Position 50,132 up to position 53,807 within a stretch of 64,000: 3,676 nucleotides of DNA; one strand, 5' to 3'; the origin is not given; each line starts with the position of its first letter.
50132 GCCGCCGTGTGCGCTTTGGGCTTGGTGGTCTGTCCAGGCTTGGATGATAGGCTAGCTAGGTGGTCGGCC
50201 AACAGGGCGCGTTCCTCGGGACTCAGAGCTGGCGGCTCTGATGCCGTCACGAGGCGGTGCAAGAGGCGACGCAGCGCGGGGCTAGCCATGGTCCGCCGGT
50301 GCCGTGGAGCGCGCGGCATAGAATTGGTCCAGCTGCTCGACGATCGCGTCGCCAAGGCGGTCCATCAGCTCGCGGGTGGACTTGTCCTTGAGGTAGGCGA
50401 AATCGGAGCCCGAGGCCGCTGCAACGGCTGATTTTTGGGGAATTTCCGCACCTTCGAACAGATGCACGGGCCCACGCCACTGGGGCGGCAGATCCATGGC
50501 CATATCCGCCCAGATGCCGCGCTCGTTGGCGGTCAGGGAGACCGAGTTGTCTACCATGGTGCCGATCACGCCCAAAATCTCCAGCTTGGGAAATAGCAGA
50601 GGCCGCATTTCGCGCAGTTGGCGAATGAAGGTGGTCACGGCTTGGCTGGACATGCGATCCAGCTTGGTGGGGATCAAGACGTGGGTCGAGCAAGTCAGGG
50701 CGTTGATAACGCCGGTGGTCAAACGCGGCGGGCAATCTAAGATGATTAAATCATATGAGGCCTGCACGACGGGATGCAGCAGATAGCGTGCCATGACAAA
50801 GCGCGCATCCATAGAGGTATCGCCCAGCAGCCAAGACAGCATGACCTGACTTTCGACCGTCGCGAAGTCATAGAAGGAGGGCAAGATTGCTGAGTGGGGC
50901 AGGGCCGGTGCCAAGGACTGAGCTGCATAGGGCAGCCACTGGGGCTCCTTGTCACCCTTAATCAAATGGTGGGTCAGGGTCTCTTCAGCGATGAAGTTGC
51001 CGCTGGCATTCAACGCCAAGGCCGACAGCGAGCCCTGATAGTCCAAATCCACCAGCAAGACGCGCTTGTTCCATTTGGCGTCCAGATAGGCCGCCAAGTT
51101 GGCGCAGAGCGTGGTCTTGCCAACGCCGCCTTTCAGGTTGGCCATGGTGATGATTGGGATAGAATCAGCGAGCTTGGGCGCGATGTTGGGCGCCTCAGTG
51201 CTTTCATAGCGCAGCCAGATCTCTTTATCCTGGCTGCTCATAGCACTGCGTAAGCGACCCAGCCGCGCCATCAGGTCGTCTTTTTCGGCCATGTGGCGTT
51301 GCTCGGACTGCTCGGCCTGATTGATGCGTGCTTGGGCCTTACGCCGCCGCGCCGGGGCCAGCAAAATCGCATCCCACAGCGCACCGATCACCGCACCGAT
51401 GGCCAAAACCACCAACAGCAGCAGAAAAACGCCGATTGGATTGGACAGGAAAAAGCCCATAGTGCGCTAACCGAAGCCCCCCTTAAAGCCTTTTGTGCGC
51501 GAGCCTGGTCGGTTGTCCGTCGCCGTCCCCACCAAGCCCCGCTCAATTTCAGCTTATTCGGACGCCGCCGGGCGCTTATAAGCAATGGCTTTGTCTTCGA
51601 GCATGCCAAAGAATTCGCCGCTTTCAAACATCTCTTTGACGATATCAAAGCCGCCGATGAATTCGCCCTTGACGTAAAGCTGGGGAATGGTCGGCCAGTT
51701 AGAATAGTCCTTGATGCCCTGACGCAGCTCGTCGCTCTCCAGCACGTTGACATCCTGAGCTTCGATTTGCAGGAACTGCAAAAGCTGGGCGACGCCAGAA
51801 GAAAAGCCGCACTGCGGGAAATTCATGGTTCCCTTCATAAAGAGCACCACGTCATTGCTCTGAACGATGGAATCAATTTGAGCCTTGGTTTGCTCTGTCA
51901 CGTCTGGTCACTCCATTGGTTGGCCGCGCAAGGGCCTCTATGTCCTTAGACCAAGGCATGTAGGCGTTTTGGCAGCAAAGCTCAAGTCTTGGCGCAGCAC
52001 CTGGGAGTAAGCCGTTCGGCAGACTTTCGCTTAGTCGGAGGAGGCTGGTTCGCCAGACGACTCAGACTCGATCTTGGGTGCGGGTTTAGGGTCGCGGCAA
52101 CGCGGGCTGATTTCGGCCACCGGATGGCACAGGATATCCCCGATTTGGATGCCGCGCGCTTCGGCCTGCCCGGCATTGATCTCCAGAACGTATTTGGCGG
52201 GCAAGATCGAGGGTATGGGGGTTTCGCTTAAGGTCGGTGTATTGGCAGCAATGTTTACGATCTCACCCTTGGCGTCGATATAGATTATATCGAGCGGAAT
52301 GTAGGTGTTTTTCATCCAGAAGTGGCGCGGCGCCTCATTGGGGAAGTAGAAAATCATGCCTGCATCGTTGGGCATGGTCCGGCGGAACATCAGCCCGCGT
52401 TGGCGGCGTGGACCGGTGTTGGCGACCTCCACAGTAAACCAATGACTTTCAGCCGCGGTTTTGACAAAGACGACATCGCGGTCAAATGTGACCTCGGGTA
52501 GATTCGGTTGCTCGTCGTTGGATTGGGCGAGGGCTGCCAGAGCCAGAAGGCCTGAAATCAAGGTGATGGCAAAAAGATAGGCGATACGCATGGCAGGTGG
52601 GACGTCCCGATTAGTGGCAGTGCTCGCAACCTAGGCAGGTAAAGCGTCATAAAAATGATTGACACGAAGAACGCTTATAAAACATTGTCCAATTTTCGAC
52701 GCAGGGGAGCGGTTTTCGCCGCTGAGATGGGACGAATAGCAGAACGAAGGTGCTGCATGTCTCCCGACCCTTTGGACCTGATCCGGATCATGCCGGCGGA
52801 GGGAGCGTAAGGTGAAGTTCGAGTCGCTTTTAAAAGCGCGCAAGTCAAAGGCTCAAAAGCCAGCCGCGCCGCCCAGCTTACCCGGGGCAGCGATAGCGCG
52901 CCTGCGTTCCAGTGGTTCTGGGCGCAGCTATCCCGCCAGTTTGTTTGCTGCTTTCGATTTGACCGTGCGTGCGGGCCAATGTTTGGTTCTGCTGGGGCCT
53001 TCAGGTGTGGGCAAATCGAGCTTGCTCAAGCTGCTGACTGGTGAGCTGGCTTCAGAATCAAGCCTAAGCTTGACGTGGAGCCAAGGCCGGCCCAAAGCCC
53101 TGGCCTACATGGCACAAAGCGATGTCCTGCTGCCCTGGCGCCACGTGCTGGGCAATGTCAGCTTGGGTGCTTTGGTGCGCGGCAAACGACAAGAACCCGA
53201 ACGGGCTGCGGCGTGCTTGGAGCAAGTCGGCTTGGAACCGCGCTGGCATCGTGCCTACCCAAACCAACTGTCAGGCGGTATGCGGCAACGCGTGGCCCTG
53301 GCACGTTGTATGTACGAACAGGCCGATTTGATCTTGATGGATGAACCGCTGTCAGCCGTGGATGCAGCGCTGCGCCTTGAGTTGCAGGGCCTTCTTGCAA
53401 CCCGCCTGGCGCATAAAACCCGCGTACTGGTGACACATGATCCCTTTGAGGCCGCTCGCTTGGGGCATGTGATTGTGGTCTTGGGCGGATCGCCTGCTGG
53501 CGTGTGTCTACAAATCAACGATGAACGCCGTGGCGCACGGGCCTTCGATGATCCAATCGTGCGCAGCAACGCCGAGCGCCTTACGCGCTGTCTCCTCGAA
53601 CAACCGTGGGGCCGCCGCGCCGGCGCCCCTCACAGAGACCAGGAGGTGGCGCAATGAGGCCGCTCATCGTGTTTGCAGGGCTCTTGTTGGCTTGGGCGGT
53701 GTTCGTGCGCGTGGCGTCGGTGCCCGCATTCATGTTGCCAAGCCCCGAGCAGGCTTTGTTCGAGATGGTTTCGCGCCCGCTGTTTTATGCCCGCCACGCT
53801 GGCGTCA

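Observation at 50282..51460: ParA-family ATPase with an N-terminal transmembrane anchor and coiled coil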

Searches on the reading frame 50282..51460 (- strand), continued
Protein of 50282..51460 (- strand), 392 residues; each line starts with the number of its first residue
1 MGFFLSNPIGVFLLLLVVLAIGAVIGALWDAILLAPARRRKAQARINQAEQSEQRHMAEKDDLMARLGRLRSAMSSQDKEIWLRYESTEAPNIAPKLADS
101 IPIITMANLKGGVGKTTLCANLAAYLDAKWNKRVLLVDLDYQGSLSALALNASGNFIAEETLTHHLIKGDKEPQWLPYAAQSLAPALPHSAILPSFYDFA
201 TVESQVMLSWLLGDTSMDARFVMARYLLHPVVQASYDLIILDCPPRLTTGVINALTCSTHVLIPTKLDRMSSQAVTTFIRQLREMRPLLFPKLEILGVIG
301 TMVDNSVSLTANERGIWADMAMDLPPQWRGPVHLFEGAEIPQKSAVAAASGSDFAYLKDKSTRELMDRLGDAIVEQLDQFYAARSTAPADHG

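Call 46: search_solved_structures(query=A2, max_evalue=1e-10, show_alignments=4)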
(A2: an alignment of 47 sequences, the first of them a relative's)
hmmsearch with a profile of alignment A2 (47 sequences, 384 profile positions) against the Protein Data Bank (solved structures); distinct sequences matched with E-value up to 1e-10: 17.
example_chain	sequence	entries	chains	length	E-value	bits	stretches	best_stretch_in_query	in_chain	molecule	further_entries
4pfs_A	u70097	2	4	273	3e-33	118.7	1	101-311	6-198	Cobyrinic Acid a,c-diamide synthase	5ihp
5if9_A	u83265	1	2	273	3.9e-33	118.4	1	102-311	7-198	Cobyrinic Acid a,c-diamide synthase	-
1wcv_1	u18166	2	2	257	4.8e-33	118.1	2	105-151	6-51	SEGREGATION PROTEIN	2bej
2bek_A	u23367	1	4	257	2.7e-31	112.3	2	233-381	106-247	SEGREGATION PROTEIN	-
6iub_A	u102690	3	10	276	1.9e-29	106.2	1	103-314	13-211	SpoOJ regulator (Soj)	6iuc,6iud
8jmj_A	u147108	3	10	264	2.5e-27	99.3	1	106-314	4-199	SpoOJ regulator (Soj)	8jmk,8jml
8ray_B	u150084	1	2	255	1.5e-26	96.7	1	106-315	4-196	ParA family protein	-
7npd_A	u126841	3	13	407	3.4e-24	88.9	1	47-316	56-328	Walker A-type ATPase | AAA family ATPase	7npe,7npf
2oze_A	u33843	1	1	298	6.6e-24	88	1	98-380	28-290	Orf delta'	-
5u1j_B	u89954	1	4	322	4.9e-21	78.5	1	105-176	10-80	Uncharacterized protein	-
5k5z_A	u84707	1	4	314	8.8e-21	77.7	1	105-176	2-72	ParA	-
3k9g_A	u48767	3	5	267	1.7e-20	76.8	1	96-288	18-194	PF-32 protein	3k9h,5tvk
3ez9_A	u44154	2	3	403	1.1e-16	64.2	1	59-294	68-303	ParA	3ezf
3pg5_A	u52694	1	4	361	1.9e-14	56.9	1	108-284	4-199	Uncharacterized protein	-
7dut_A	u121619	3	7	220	1.5e-13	53.9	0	107-147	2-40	SOJ protein (Soj)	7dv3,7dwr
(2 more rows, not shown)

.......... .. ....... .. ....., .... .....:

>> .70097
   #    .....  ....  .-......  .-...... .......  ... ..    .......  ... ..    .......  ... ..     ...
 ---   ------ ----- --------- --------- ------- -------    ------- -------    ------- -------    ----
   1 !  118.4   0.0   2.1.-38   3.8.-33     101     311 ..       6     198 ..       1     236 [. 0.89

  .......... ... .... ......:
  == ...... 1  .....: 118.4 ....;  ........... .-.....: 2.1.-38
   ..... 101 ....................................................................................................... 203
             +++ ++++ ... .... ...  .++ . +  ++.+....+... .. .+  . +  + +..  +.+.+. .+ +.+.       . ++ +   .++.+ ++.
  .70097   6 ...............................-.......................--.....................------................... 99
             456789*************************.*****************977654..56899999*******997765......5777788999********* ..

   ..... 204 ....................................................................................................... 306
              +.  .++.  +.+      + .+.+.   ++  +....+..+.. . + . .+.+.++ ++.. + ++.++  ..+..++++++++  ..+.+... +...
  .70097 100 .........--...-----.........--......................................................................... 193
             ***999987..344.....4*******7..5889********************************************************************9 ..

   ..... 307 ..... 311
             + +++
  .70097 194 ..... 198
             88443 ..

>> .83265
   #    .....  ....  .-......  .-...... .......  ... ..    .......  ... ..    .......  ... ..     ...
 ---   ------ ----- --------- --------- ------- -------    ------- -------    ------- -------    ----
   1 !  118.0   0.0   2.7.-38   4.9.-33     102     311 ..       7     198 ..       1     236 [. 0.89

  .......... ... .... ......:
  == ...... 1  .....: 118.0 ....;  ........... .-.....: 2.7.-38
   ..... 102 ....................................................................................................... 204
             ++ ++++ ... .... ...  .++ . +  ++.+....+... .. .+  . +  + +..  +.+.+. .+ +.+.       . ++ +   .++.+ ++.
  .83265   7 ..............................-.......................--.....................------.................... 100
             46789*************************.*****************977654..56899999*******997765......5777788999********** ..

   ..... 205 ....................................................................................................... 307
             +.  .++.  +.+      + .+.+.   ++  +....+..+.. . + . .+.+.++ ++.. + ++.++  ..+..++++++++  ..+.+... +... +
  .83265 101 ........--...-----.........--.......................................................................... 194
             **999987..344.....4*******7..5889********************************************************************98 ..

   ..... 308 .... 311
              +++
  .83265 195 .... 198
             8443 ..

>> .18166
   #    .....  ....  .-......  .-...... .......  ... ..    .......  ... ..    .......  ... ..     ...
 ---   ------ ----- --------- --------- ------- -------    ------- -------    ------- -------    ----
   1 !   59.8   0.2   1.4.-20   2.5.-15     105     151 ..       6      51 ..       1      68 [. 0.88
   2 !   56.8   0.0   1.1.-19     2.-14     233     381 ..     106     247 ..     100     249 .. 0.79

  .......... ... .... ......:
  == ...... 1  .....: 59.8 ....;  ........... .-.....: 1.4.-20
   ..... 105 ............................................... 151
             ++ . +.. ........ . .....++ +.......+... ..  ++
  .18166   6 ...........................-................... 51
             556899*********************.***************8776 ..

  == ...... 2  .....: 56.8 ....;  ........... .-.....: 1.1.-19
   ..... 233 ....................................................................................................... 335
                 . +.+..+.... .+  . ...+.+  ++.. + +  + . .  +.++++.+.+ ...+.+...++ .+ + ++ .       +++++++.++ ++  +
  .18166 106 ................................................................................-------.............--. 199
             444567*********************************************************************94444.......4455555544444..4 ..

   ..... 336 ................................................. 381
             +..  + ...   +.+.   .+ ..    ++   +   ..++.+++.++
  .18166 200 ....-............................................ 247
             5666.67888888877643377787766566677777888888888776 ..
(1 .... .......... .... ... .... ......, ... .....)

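Call 48: search_dna_similar(query=window:50282-51460:-, collection=plasmids, mode=protein, max_rows=25)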
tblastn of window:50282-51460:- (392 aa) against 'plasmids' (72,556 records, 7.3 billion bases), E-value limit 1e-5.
The search stops at 5000 records and this limit was reached: more records match than are counted here, and every count below describes the 5000 best-scoring records only.
Records with a match: at least 5000; places in all: 5355; records where one place covers at least 80% of the query: 5.
Best place of each record, by identity: <60% 5000.
By first word of the organism name: Enterococcus 842; Rhizobium 415; Salmonella 197; Lactiplantibacillus 183; Bacillus 163; Sinorhizobium 149; Escherichia 149; Borreliella 125; Listeria 124; Staphylococcus 123; and 401 more.
By predicted mobility (MOB-suite, as given by PLSDB): non-mobilizable 2279; conjugative 1394; mobilizable 1327.
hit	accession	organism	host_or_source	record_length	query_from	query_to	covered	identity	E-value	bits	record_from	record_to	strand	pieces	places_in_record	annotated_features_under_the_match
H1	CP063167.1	Variovorax paradoxus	-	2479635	31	382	90%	28.1%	3e-9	67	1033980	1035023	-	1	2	AAA family ATPase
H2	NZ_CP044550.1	Hydrogenophaga sp. BPS33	-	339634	33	382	89%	26.2%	2e-9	67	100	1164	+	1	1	AAA family ATPase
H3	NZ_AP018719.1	Sulfuricystis multivorans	-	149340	33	384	90%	26.1%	1e-9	68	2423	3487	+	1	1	AAA family ATPase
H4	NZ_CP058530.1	Halobaculum halophilum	cell culture,sediment in salt lake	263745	40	392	90%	25.3%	1e-12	77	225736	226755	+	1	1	ParA family protein | hypothetical protein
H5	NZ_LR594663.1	Variovorax sp. RA8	Riverbed sediment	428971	80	382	77%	29.0%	4e-9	66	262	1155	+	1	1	AAA family ATPase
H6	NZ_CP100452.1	Halomarina sp. BCD28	cell culture,sediment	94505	100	380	72%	30.5%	2e-10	71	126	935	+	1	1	ParA family protein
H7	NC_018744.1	Emticicia oligotrophica DSM 17448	warm spring water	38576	94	355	67%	32.6%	6e-11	72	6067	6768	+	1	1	AAA family ATPase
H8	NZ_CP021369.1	Acidovorax carolinensis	-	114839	33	367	85%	25.3%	1e-9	68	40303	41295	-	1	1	AAA family ATPase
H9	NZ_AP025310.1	Aureibacter tunicatorum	-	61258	103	368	68%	31.8%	1e-18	96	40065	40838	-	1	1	ParA family protein | ParB N-terminal domain-containing protein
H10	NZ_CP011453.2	Croceibacterium atlanticum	cell culture,North Atlantic Rise ...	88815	36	340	78%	27.7%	2e-10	71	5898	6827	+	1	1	AAA family ATPase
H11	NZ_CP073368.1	Haloarcula sinaiiensis ATCC 33800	cell culture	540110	104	390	73%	28.9%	1e-13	80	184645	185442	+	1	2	ParA family protein | hypothetical protein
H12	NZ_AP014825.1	Geminocystis sp. NIES-3709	-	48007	92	386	75%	28.1%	2e-12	76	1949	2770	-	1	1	AAA family ATPase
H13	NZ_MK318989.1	Rhizobium rhizogenes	-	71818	70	342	70%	30.3%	7e-8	62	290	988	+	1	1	repA: plasmid partitioning protein RepA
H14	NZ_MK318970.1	Rhizobium rhizogenes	-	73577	70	342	70%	30.3%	7e-8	62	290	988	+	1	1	repA: plasmid partitioning protein RepA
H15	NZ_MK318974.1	Rhizobium rhizogenes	-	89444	70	342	70%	30.3%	7e-8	62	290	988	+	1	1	repA: plasmid partitioning protein RepA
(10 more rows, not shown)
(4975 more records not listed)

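Call 55: search_protein_families(library=pfam, alignment_id=A6, max_evalue=0.00001)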
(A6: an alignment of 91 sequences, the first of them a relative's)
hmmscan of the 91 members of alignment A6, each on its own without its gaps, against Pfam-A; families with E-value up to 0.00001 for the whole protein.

A. member 1, L001:474-818:+ (115 aa): 1 family
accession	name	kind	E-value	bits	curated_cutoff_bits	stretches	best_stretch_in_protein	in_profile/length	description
PF00462.30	Glutaredoxin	-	3.4e-18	66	22.9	1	18-82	1-60/60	Glutaredoxin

B. families by the number of members that match (of 91 scanned): 80 families (the first 25 are shown)
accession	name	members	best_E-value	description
PF07722.19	Peptidase_C26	3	2.1e-56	Peptidase C26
PF00117.34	GATase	3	9.2e-37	Glutamine amidotransferase class-I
PF08494.16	DEAD_assoc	2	1.2e-48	DEAD/H associated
PF00958.27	GMP_synt_C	2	1.7e-44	GMP synthase C terminal domain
PF02779.29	Transket_pyr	2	5e-44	Transketolase, pyrimidine binding domain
PF19306.5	WH_Lhr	2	2.6e-40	Large helicase-related protein, winged helix domain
PF13614.12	AAA_31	2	5.5e-30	AAA domain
PF02780.25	Transketolase_C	2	2.6e-29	Transketolase, C-terminal domain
PF00270.35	DEAD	2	4.4e-29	DEAD/DEAH box helicase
PF00271.37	Helicase_C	2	1.6e-16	Helicase conserved C-terminal domain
PF01656.29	CbiA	2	2.4e-13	CobQ/CobB/MinD/ParA nucleotide binding domain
PF02540.23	NAD_synthase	2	1.6e-09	NAD synthase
PF04851.21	ResIII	2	6.6e-08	Type III restriction enzyme, res subunit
PF07995.17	GSDH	1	1.7e-132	Glucose / Sorbosone dehydrogenase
PF13292.11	DXP_synthase_N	1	4e-120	1-deoxy-D-xylulose-5-phosphate synthase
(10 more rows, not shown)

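Call 56: find_related_loci(query=A2, collection=viral_contigs, flank=3000)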
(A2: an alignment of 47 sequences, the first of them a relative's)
Query A2 (392 aa) in viral_contigs; peptide patterns used: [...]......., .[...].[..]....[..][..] (x = any residue, [..] = any of these).
590 stretches matched a pattern (row limit reached: there are more); 548 encode a relative of the query (tblastn E <= 1e-3); the best 80 are kept; 80 distinct loci.
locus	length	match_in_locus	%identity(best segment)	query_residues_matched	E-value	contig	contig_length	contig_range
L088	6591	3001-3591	28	101-316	5e-22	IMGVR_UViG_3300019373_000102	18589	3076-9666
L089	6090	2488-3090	30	96-315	7e-22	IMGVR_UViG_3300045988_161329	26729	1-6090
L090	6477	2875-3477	30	96-315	2e-21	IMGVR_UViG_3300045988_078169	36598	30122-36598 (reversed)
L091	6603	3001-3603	29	96-315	8e-21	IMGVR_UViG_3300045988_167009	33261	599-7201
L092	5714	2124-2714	30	96-308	7e-21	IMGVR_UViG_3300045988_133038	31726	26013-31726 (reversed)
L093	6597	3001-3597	32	100-313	1e-20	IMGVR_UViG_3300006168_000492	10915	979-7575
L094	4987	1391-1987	32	92-306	2e-20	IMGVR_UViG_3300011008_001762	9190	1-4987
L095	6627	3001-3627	33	94-316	3e-20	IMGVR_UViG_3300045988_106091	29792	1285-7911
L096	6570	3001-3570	31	96-301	3e-20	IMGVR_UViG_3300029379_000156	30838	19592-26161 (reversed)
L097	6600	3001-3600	31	98-313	4e-20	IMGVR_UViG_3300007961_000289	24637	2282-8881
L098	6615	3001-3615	33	98-316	4e-20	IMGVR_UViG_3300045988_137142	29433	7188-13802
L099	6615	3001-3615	32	84-306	8e-20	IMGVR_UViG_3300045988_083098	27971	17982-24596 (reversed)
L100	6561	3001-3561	33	104-305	1e-19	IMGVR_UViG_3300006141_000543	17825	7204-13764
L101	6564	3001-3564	34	104-306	1e-19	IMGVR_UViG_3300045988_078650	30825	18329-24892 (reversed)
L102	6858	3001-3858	29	72-372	3e-20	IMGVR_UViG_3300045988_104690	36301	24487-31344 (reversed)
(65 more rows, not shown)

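Call 57: search_protein_families(library=padloc, alignment_id=A6, max_evalue=0.00001)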
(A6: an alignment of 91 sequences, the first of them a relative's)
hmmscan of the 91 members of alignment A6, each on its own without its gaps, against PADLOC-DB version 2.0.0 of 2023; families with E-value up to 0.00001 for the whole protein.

A. member 1, L001:474-818:+ (115 aa): 0 families

B. families by the number of members that match (of 91 scanned): 101 families (the first 25 are shown)
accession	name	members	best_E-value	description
PDLC03960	SngC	2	9.9e-75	-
PDLC02503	BrxHI|BrxHII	2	3.3e-74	BrxHI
PDLC02897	DpdJ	2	3.8e-70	DpdJ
PDLC02501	BrxHI|BrxHII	2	1.5e-47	BrxHI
PDLC03928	PsyrT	2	5.9e-19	-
PDLC02864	DpdF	2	2.8e-18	DpdF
PDLC00194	HamB1|HamB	2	6.3e-17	DEAD-box helicase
PDLC02870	DpdF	2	8.8e-17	DpdF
PDLC02896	DpdJ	2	2.7e-15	DpdJ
PDLC01761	Cas3b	2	1.5e-14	-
PDLC02569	DrmA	2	3.5e-13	DrmA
PDLC01770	Cas3g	2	6e-13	-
PDLC02872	DpdF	2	1e-12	DpdF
PDLC02861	DpdF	2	1.5e-12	DpdF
PDLC00186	HamB1|HamB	2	1.7e-12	DEAD-box helicase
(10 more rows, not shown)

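Call 68: list_cluster_members(proteins=[P0021, P0036, P0109, P0039, P0015])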
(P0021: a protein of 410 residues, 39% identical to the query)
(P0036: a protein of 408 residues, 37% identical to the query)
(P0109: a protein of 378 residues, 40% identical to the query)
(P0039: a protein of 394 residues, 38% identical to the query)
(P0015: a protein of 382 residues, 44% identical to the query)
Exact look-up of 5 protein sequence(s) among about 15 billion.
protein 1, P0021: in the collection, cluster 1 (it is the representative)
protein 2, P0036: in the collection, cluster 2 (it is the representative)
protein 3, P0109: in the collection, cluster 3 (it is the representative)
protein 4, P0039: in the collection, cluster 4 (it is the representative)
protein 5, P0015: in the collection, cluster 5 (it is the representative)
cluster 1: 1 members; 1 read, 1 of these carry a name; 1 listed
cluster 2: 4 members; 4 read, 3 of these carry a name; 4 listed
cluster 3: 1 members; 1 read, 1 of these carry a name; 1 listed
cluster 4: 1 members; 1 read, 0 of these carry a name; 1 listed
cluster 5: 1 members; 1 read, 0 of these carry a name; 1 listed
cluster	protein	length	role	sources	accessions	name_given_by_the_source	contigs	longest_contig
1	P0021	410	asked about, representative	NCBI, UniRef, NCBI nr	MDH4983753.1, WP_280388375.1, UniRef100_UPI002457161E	ParA family protein [Hyphomicrobium sp. D-2] | ParA family protein n=1 Tax=Hyphomicrobium sp. D-2 TaxID=3041621 RepID=UPI002457161E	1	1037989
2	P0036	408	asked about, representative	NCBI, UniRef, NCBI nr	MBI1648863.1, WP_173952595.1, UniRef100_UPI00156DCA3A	AAA family ATPase [Hyphomicrobium sulfonivorans] | AAA family ATPase n=1 Tax=Hyphomicrobium sulfonivorans TaxID=121290 RepID=UPI00156DCA3A | ParA family protein [Hyphomicrobium sulfonivorans]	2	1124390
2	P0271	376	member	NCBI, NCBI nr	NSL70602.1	hypothetical protein C6Y62_02060 [Hyphomicrobium sulfonivorans] | hypothetical protein [Hyphomicrobium sulfonivorans]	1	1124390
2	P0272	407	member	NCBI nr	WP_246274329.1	ParA family protein [Hyphomicrobium sulfonivorans]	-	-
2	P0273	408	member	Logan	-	-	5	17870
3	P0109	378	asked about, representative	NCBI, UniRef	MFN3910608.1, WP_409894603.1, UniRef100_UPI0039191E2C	ParA family protein [Hyphomonas sp.] | ParA family protein n=1 Tax=Hyphomonas sp. TaxID=87 RepID=UPI0039191E2C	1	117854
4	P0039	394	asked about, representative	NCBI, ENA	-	-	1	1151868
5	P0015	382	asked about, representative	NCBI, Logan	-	-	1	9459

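Call 74: search_protein_families(library=phrogs, proteins=[window:50282-51460:-], max_evalue=0.01)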
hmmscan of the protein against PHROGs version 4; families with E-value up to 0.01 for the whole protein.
window:50282-51460:- (392 aa): 1 family
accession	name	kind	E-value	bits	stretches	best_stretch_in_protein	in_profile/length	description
phrog_164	-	DNA, RNA and nucleotide metabolism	5.6e-41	142.1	1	101-311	224-410/500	ParA-like partition protein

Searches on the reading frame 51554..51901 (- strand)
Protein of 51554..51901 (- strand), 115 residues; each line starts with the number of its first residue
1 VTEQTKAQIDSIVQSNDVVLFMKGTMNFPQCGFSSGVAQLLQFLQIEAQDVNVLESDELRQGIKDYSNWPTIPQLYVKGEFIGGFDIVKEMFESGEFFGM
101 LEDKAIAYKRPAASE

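Call 3: search_protein_families(library=pfam, proteins=[window:51554-51901:-], max_evalue=0.01)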
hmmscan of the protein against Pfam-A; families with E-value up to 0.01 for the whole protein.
window:51554-51901:- (115 aa): 1 family
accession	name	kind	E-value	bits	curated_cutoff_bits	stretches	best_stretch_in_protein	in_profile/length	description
PF00462.30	Glutaredoxin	-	3.8e-18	65.9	22.9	1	18-82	1-60/60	Glutaredoxin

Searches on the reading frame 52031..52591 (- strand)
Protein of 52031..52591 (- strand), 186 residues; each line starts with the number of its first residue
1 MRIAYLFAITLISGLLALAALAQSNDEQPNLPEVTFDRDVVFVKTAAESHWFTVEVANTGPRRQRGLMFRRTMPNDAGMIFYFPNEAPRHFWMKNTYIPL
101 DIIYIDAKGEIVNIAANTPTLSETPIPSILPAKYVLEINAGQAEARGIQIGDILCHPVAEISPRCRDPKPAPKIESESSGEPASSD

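Call 75: search_protein_families(library=pfam, proteins=[window:52031-52591:-], max_evalue=0.0001)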
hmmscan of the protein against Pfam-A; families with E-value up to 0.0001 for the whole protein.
window:52031-52591:- (186 aa): 1 family
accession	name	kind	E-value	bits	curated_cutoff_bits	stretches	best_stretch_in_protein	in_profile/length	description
PF02643.20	DUF192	-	9.2e-34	115.9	27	1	52-154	1-94/96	Uncharacterized ACR, COG1430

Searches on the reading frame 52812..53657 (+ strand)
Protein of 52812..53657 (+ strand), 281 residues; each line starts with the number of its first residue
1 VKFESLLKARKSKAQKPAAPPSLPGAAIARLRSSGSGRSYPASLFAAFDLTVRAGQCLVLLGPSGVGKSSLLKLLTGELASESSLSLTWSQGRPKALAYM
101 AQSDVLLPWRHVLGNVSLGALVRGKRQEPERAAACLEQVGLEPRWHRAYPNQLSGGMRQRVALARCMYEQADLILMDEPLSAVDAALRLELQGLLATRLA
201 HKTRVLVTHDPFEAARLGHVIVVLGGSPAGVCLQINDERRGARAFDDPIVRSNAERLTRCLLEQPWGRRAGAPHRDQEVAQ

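Call 75: search_protein_families(library=pfam, proteins=[window:52812-53657:+], max_evalue=0.0001)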
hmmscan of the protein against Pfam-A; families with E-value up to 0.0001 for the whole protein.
window:52812-53657:+ (281 aa): 3 families
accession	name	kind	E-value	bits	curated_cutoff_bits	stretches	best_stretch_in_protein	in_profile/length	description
PF00005.33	ABC_tran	-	7.7e-26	91.8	25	1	48-180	4-136/137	ABC transporter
PF13191.12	AAA_16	-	2.2e-07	32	32.6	1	43-216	11-145/167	AAA ATPase domain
PF03193.22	RsgA_GTPase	-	2.4e-05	24.7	30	1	55-92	106-144/174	RsgA GTPase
